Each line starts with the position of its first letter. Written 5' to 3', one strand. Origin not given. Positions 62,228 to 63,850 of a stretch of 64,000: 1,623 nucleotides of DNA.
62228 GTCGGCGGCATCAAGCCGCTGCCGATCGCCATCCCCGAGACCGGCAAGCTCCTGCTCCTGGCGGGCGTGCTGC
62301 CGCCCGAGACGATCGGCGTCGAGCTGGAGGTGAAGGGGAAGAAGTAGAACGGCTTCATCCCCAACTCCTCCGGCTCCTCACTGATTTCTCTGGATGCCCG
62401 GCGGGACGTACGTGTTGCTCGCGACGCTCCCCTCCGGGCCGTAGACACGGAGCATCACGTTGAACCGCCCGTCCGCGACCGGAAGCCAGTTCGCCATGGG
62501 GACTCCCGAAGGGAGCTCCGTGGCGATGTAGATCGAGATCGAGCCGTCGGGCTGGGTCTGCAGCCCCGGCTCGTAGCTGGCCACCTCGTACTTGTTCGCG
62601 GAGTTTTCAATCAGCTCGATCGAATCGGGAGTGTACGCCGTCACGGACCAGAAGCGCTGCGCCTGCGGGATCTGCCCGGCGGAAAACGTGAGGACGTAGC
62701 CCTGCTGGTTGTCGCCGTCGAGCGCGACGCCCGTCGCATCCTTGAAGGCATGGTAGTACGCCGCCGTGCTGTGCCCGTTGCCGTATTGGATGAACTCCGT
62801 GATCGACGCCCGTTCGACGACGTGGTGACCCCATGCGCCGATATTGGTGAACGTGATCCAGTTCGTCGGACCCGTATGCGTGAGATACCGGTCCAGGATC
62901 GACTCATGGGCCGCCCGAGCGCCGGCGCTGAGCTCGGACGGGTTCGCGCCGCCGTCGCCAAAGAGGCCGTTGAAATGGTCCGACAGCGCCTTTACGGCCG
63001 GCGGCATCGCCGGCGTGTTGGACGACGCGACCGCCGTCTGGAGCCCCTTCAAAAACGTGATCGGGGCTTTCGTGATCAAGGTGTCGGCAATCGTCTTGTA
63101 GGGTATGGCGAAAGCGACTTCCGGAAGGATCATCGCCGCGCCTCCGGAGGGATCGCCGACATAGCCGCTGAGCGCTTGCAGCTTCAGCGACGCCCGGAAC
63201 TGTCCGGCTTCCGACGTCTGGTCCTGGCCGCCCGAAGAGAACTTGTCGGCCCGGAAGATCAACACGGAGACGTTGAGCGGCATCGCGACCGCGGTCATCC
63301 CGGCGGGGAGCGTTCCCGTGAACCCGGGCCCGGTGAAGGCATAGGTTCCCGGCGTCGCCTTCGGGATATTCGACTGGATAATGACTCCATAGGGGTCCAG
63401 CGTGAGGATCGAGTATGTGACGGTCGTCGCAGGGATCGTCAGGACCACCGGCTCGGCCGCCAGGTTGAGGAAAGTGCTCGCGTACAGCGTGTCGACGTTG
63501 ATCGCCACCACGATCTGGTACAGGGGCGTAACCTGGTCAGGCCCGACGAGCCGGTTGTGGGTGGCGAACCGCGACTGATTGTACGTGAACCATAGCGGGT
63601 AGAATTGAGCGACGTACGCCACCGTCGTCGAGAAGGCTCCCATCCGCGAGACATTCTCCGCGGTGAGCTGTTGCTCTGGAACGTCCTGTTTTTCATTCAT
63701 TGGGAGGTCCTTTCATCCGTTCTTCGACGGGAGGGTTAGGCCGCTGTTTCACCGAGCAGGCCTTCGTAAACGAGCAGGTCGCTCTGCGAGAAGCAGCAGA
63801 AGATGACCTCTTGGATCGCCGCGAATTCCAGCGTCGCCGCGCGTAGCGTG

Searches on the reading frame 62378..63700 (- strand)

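Call 11: search_protein_families(library=pfam, proteins=[window:62378-63700:-], max_evalue=0.001)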
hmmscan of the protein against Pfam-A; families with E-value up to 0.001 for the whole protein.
window:62378-63700:- (440 aa): 2 families
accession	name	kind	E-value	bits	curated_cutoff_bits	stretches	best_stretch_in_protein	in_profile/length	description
PF06742.16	DUF1214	-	1.4e-30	106.6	25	1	313-423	2-111/112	Protein of unknown function (DUF1214)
PF06863.17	DUF1254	-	1.2e-20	74.5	22.2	1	54-174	7-131/133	Protein of unknown function (DUF1254)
